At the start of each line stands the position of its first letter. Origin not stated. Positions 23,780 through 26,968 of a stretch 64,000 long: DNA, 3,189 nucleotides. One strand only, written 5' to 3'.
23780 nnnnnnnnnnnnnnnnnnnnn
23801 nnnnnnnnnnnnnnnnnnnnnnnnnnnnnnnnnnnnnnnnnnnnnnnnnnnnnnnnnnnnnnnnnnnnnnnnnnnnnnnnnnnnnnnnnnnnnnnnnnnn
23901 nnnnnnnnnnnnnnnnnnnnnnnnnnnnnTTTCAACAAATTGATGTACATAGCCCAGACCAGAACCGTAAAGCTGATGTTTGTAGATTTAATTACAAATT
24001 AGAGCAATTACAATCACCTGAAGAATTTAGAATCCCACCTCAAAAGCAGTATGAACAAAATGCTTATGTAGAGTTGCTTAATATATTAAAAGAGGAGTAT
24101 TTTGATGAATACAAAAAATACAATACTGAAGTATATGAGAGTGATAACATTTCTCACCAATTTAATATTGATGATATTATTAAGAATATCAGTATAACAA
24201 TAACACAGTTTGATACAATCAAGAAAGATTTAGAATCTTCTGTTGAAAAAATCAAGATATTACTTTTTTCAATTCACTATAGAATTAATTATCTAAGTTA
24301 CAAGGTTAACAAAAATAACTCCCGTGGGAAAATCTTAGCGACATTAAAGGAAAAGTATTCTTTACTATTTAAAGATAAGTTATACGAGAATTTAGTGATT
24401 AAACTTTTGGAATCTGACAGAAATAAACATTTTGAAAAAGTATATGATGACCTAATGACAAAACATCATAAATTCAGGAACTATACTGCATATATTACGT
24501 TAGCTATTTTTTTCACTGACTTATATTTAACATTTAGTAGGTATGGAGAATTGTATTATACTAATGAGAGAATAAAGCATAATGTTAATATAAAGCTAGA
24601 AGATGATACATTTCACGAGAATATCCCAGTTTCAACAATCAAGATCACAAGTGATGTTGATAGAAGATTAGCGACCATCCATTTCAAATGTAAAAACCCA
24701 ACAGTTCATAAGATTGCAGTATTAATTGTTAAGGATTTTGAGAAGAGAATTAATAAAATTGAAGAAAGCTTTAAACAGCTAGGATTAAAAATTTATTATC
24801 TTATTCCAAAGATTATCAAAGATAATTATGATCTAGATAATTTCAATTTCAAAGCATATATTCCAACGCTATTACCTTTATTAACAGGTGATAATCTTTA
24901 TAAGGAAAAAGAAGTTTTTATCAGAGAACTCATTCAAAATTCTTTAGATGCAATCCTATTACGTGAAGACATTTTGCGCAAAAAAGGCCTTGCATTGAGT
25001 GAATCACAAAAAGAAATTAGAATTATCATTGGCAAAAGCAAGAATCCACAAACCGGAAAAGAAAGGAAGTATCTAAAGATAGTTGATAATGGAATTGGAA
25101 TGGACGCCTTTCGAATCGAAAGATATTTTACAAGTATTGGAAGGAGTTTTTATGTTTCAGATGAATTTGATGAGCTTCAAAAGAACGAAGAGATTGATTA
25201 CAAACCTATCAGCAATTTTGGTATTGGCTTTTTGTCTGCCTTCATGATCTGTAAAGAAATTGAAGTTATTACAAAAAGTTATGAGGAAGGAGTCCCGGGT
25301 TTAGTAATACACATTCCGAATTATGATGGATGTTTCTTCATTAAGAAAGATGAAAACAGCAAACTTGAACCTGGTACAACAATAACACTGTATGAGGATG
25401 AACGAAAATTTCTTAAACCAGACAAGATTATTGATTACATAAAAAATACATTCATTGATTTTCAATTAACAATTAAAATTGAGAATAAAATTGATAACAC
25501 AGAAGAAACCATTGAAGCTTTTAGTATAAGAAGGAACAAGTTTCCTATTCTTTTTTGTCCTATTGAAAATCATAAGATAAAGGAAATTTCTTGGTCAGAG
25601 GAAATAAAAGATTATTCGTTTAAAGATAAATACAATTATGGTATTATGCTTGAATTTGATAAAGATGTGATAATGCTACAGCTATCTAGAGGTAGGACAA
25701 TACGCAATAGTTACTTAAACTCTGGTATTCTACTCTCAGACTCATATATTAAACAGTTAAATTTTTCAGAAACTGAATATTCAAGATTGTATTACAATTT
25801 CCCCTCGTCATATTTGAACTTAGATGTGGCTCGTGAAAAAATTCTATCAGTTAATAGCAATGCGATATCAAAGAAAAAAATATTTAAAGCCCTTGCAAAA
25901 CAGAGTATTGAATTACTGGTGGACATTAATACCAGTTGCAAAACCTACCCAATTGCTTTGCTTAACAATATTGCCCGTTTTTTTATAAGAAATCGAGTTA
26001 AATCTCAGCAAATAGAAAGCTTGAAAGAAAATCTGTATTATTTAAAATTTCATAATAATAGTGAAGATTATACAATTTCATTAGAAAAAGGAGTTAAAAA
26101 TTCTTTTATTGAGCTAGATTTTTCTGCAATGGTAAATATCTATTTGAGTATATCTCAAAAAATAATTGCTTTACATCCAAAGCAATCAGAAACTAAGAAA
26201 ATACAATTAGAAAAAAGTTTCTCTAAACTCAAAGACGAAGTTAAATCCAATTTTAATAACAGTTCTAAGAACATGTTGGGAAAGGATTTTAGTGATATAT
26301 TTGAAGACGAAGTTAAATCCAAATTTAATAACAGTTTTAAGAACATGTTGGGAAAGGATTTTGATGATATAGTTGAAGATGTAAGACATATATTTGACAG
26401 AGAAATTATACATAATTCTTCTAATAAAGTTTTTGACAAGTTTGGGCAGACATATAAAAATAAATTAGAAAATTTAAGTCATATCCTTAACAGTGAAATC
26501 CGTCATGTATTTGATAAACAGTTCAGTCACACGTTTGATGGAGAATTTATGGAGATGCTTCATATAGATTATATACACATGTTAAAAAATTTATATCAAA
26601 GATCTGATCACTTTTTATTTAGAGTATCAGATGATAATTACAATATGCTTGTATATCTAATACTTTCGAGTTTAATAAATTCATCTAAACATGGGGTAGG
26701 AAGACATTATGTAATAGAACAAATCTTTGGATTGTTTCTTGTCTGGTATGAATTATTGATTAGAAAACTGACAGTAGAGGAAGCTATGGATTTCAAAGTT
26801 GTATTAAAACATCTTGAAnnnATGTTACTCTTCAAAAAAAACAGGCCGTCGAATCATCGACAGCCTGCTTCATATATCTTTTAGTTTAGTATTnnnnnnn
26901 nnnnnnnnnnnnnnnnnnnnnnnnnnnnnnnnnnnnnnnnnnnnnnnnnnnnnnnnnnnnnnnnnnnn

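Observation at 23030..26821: Single-gene phosphoesterase + Hsp90-like ATPase fusion: candidate uncharacterised conflict/defence system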

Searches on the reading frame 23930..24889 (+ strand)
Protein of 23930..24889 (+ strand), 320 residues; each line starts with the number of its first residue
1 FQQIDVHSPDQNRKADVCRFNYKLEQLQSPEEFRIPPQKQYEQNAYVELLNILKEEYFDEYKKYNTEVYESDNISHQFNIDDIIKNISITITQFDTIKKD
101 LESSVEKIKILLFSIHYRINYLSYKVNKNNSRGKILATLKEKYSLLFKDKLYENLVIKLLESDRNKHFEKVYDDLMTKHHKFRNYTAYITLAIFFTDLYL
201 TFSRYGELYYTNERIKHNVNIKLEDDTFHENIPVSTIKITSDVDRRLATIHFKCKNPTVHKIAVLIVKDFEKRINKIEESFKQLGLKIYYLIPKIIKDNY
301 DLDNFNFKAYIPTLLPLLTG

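Call 33: search_protein_families(library=pfam, proteins=[window:23930-24889:+], max_evalue=5)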
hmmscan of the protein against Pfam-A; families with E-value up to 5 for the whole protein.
window:23930-24889:+ (320 aa): 1 family
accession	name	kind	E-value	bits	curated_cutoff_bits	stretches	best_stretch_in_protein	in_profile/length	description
PF09782.14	NDUF_B6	-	1.8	9.3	27.9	0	99-131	63-92/128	NADH:ubiquinone oxidoreductase, NDUFB6/B17 subunit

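Call 81: predict_structure(alignment_id=A4)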
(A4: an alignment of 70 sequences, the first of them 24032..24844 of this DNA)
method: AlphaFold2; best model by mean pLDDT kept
length: 271 residues; sequences in the alignment: 70
mean_pLDDT: 93.9   pTM: 0.92
mean pLDDT of the five models: 93.9, 93.8, 93.4, 93.0, 92.7
residues with pLDDT >= 90: 242; 70-90: 15; 50-70: 11; < 50: 3
segments of 3 or more residues with pLDDT < 50: none
pLDDT, mean of each block of 10 residues (from residue 1): 62 95 97 97 97 97 96 98 96 78 97 98 97 97 97 99 98 94 87 95 96 97 97 97 97 97 87 43
secondary structure, 60 per line:
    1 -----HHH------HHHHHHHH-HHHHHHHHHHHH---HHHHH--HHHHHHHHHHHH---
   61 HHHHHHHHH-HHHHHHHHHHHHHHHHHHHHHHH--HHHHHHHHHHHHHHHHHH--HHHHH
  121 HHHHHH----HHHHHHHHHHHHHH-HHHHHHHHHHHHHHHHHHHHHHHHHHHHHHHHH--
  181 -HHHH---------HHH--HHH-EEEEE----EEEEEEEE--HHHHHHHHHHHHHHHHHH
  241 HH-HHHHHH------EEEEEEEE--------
elements in order: H15-22 H24-35 H39-43 H46-57 H61-69 H71-93 H96-113 H116-126 H131-144 H146-178 H182-185 E204-208 E213-220 H223-242 H244-249 E256-263

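Call 83: fold_search(model_id=the predicted structure, library=pdb)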
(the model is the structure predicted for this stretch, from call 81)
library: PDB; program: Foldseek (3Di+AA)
matches with E <= 10: 140; with E <= 0.001: 0
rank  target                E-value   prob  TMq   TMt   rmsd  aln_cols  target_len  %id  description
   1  8hhj_A                2.4e-01  0.69  0.15  0.35  10.8        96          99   14  Crystal structure of the MafB2-CTMGI-2B16B6/MafI2MGI-2B16B6 complex (released 2023-11-15)
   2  9if2_D                2.8e-01  0.15  0.10  0.24   9.7        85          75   18  ZnT1 CTD regulation (released 2025-09-17)
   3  8zsz_A                5.2e-01  0.06  0.14  0.13  19.6       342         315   10  Cryo-EM structure of human ZnT1, in the presence of zinc, determined in outward-facing conformation (released 2024-08-21)
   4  9if2_C                6.9e-01  0.16  0.11  0.29   9.6        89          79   17  ZnT1 CTD regulation (released 2025-09-17)
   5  1jos                  1.4e+00  0.18  0.17  0.36  10.2        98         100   12  Ribosome Binding Factor A(rbfA) (released 2003-06-24)
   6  7afl_V                1.5e+00  0.20  0.16  0.36   5.5        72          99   14  Bacterial 30S ribosomal subunit assembly complex state D (multibody refinement for body domain of 30S ribosome) (released 2021-07-07)
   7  8a6m_MODEL_1_A        1.8e+00  0.06  0.14  0.19  13.7       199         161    9  Phosphatidylserine-dependent synaptic vesicle membrane sculpting by synaptogyrin (released 2023-05-24)
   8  7afq_MODEL_1_V        1.9e+00  0.13  0.16  0.31   7.8        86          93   13  Ribosome binding factor A (RbfA) (released 2020-12-16)
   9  9lni                  2.1e+00  0.11  0.21  0.25  15.2       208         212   13  Crystal structure of the de novo designed protein ZZ1 (released 2025-06-04)
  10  3o2e                  2.5e+00  0.06  0.10  0.23   7.8        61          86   11  Crystal structure of a bol-like protein from babesia bovis (released 2010-10-13)
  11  8y9b_A                2.6e+00  0.14  0.10  0.35   6.9        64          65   11  TcdB1 in complex with mini-binder (released 2024-08-28)
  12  8csr_6                2.8e+00  0.18  0.19  0.35   6.9       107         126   11  Human mitochondrial small subunit assembly intermediate (State C) (released 2022-12-14)
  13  7pnu_a                2.9e+00  0.18  0.17  0.29   5.9        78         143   10  Assembly intermediate of mouse mitochondrial ribosome small subunit without mS37 in complex with RbfA inward conformat (released 2022-06-15)
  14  6sga_FJ               2.9e+00  0.07  0.14  0.12   9.7        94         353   10  Body domain of the mt-SSU assemblosome from Trypanosoma brucei (released 2019-09-18)
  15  9g5b_a                3.2e+00  0.16  0.20  0.40   6.1       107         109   10  Assembly intermediate of human mitochondrial ribosome small subunit (State A) (released 2025-04-23)
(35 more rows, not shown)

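Call 89: search_protein_representatives(protein=window:24032-24844:+)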
Query: 271 residues. Proteins with E-value up to 0.001 (for the whole library): 70; up to 1e-10: 54; up to 1e-30: 27. The best 70 are listed.
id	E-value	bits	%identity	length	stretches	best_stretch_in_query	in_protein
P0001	1.2e-167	572.2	100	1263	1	1-271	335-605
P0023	1.6e-76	273.7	55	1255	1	2-271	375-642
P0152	1.7e-75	270.3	52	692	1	1-271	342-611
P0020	1.5e-74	267.2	50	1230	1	1-271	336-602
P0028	6.7e-70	252.0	53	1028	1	1-271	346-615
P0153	2.4e-62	227.2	48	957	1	1-270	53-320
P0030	1.8e-61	224.4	45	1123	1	1-271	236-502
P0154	2.9e-58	213.8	44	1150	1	1-271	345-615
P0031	5.9e-57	209.6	46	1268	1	13-271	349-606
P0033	1.0e-54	202.3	46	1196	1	2-271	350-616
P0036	3.5e-53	197.2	42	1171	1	1-271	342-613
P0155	5.2e-51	190.1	44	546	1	1-270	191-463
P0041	8.2e-48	179.6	41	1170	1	10-271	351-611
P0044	8.4e-45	169.7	40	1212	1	6-271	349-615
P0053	1.9e-44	168.6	37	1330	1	1-270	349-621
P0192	2.1e-09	53.8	31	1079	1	127-263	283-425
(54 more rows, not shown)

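Call 94: search_protein_families(library=pfam, proteins=[P0192], max_evalue=0.01)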
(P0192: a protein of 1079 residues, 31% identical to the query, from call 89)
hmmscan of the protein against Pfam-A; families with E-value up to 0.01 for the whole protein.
P0192 (1079 aa): 4 families
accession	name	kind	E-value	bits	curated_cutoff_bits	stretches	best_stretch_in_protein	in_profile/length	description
PF13589.12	HATPase_c_3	-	5.3e-07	30.2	25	1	460-576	7-104/137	Histidine kinase-, DNA gyrase B-, and HSP90-like ATPase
PF18774.7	APOBEC4_like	-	0.00077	19.9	26.7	1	110-151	67-108/131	APOBEC4-like -AID/APOBEC-deaminase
PF02518.31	HATPase_c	-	0.0018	19.1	26.4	1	460-537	10-64/111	Histidine kinase-, DNA gyrase B-, and HSP90-like ATPase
PF18769.7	APOBEC1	-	0.0075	16.9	27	0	110-152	52-94/101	APOBEC1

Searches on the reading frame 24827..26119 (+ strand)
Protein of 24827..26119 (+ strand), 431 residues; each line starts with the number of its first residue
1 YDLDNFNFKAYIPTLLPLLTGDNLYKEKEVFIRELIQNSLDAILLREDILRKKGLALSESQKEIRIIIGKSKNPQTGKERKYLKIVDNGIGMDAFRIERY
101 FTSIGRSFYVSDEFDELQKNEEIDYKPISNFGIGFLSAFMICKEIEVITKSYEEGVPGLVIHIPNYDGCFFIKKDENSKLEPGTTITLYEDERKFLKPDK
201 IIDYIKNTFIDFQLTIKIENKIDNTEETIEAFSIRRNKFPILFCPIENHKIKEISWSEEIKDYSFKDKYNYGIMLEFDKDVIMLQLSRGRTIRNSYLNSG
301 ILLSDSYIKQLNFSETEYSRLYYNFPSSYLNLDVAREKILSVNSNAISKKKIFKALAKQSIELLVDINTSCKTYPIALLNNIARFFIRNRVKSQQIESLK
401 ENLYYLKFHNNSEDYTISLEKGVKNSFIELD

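Call 99: search_solved_structures(query=window:24827-26119:+, max_evalue=0.001, show_alignments=2)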
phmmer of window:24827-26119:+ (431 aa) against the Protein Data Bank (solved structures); distinct sequences matched with E-value up to 0.001: 149 (the best 60 are shown).
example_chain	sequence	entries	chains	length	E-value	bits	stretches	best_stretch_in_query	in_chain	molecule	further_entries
6gqs_A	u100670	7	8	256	2.6e-17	66.3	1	3-224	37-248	Heat shock protein HSP 90-alpha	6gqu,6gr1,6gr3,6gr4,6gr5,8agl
3eko_A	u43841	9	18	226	3.5e-17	65.8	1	3-224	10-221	Heat shock protein HSP 90-alpha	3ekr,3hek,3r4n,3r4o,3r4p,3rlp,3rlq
3k98_A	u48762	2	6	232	3.6e-17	65.8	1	3-224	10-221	Heat shock protein HSP 90-alpha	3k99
7h9k_A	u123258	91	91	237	3.9e-17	65.7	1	3-225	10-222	Heat shock protein HSP 90-alpha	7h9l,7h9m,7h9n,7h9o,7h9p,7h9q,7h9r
1byq_A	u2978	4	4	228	4e-17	65.7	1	3-224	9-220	PROTEIN (HEAT SHOCK PROTEIN 90) | HEAT SHOCK PROTEIN 90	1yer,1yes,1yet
8jr7_A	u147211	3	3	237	4e-17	65.6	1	3-224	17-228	Heat shock protein HSP 90-alpha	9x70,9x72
3bm9_A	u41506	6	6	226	4.3e-17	65.5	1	3-224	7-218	Heat shock protein HSP 90-alpha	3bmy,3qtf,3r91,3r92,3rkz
21fd_A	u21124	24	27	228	4.5e-17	65.5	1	3-224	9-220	Heat shock protein HSP 90-alpha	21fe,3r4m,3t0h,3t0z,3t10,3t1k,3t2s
3inw_A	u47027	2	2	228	4.5e-17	65.5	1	3-224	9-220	Heat shock protein HSP 90-alpha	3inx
2ccs_A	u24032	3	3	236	4.5e-17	65.5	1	3-224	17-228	HEAT SHOCK PROTEIN HSP-90 ALPHA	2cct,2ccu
3b24_A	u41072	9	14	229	4.5e-17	65.5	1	3-224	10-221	Heat shock protein HSP 90-alpha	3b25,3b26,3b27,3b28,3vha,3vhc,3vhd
4eeh_A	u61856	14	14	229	4.5e-17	65.5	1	3-224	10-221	Heat shock protein HSP 90-alpha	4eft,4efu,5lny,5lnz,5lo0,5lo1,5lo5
6tn4_AAA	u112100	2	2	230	4.6e-17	65.4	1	3-224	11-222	Heat shock protein HSP 90-alpha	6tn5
4awo_A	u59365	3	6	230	4.6e-17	65.4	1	3-224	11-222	HEAT SHOCK PROTEIN HSP 90-ALPHA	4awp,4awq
4b7p_A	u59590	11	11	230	4.6e-17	65.4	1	3-224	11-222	HEAT SHOCK PROTEIN HSP 90-ALPHA | HSP90AA1 PROTEIN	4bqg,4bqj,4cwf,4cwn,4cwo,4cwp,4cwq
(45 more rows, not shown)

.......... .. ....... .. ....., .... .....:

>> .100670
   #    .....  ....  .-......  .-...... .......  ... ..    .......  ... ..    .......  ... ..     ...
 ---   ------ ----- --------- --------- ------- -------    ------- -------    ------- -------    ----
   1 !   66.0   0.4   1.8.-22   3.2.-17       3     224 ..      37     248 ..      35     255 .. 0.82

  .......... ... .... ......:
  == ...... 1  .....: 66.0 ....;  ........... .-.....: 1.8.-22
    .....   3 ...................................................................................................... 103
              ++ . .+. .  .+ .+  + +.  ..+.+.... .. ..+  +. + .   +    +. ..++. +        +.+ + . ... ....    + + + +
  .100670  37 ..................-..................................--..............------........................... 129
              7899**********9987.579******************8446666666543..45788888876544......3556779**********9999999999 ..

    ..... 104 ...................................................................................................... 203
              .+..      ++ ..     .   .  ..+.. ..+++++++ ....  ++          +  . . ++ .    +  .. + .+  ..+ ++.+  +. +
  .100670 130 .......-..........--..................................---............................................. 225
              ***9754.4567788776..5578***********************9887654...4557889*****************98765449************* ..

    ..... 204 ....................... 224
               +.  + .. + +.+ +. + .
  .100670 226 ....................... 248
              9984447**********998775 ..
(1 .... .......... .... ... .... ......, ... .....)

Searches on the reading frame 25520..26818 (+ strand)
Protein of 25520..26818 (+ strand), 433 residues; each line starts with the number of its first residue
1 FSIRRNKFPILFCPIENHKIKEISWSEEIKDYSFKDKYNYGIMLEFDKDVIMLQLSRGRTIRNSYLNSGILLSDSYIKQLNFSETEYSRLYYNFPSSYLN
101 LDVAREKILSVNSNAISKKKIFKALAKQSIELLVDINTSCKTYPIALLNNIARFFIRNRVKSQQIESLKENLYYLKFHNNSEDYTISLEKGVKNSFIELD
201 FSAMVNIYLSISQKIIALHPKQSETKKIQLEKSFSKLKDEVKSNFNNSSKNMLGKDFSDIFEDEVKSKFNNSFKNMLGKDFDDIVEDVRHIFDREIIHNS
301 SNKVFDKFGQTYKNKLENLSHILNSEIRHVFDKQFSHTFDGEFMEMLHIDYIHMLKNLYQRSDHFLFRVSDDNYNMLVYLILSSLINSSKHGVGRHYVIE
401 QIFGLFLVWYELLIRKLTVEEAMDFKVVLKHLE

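Call 33: search_protein_families(library=pfam, proteins=[window:25520-26818:+], max_evalue=5)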
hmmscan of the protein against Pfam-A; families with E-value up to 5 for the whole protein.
window:25520-26818:+ (433 aa): 7 families
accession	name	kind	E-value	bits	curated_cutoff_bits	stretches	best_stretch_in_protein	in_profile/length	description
PF00038.26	Filament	-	0.023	14.8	40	2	225-325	117-207/313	Intermediate filament protein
PF18546.6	MetOD1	-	0.18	12.3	23.8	1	241-323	9-86/142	Methanogen output domain 1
PF11834.13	KHA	-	0.23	11.9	29.6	1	216-260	6-53/67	KHA, dimerisation domain of potassium ion channel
PF08539.16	HbrB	-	0.4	11.1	22.7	0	303-364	13-75/166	HbrB-like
PF19095.5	DUF5783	-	1.5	9.4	32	1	292-335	4-47/105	Family of unknown function (DUF5783)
PF23944.1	DUF7278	-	1.8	9.4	27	1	167-186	49-68/70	Profilin-like domain of unknown function (DUF7278)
PF13926.11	DUF4211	-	2.1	8.9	27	1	240-327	16-104/137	Domain of unknown function (DUF4211)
